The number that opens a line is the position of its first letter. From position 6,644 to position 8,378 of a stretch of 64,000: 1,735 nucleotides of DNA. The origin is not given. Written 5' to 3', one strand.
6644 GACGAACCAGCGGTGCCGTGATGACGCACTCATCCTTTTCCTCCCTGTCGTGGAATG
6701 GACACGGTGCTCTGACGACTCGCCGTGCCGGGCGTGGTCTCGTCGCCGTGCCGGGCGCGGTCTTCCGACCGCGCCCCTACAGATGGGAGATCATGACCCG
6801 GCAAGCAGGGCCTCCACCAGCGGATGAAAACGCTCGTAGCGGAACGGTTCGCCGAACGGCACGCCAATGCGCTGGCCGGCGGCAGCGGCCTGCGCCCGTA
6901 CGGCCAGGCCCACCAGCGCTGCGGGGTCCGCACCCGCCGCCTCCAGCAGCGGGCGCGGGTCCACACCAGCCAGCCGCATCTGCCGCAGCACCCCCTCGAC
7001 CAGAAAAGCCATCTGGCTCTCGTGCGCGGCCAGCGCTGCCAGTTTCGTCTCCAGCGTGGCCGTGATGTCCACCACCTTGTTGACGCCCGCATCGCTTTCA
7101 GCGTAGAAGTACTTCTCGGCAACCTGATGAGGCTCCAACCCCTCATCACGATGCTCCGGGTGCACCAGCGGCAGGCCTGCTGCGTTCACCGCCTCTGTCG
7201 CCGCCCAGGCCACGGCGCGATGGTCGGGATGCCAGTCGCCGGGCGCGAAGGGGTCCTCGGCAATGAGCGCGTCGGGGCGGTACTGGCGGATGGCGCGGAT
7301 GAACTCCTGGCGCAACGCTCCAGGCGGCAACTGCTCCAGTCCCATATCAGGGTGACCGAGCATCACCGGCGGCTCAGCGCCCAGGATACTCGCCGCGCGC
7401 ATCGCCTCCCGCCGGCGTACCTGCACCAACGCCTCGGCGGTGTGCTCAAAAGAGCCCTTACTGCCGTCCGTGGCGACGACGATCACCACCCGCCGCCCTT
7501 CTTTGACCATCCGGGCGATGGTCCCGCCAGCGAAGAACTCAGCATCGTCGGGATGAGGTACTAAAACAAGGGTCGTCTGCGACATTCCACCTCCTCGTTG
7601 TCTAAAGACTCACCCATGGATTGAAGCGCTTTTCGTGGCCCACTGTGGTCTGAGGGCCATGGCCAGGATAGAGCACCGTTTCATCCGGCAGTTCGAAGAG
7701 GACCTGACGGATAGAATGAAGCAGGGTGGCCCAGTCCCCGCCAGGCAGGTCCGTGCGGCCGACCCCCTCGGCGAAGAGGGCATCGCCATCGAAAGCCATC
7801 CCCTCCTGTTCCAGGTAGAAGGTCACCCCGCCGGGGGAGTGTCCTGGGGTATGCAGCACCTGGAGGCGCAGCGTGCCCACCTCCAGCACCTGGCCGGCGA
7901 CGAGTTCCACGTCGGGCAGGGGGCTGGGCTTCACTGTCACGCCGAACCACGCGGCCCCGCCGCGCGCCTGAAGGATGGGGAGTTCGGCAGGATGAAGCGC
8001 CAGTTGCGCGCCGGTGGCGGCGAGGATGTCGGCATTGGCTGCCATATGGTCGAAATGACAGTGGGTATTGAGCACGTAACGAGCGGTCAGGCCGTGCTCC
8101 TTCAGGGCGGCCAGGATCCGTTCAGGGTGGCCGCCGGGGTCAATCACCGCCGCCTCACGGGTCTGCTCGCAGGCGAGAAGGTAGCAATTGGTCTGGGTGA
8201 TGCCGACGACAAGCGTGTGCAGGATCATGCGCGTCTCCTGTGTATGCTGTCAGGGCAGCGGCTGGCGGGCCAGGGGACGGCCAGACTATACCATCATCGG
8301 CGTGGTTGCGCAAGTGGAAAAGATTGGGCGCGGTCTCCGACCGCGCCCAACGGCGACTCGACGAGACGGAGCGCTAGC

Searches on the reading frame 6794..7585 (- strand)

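Call 49: search_protein_families(library=pfam, proteins=[window:6794-7585:-])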
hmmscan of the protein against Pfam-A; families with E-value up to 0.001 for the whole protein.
window:6794-7585:- (264 aa): 1 family
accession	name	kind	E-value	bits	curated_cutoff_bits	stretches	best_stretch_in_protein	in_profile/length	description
PF02585.22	PIG-L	-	1.9e-30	106.4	28.2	1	6-132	1-128/129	GlcNAc-PI de-N-acetylase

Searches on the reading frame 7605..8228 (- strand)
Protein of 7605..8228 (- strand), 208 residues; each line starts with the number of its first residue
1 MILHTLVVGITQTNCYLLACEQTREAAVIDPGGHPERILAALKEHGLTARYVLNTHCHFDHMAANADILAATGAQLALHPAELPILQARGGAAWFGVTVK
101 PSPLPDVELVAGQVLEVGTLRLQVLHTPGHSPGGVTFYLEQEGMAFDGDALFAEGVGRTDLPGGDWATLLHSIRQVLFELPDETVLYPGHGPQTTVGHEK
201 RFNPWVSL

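Call 49: search_protein_families(library=pfam, proteins=[window:7605-8228:-])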
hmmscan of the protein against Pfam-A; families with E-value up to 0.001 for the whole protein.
window:7605-8228:- (208 aa): 2 families
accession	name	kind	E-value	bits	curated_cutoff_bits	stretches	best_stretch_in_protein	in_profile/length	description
PF00753.33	Lactamase_B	-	3.5e-34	118.9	22.7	1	10-190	3-196/196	Metallo-beta-lactamase superfamily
PF19583.5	ODP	-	0.00017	21.9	27.2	1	12-151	2-137/194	ODP family beta lactamase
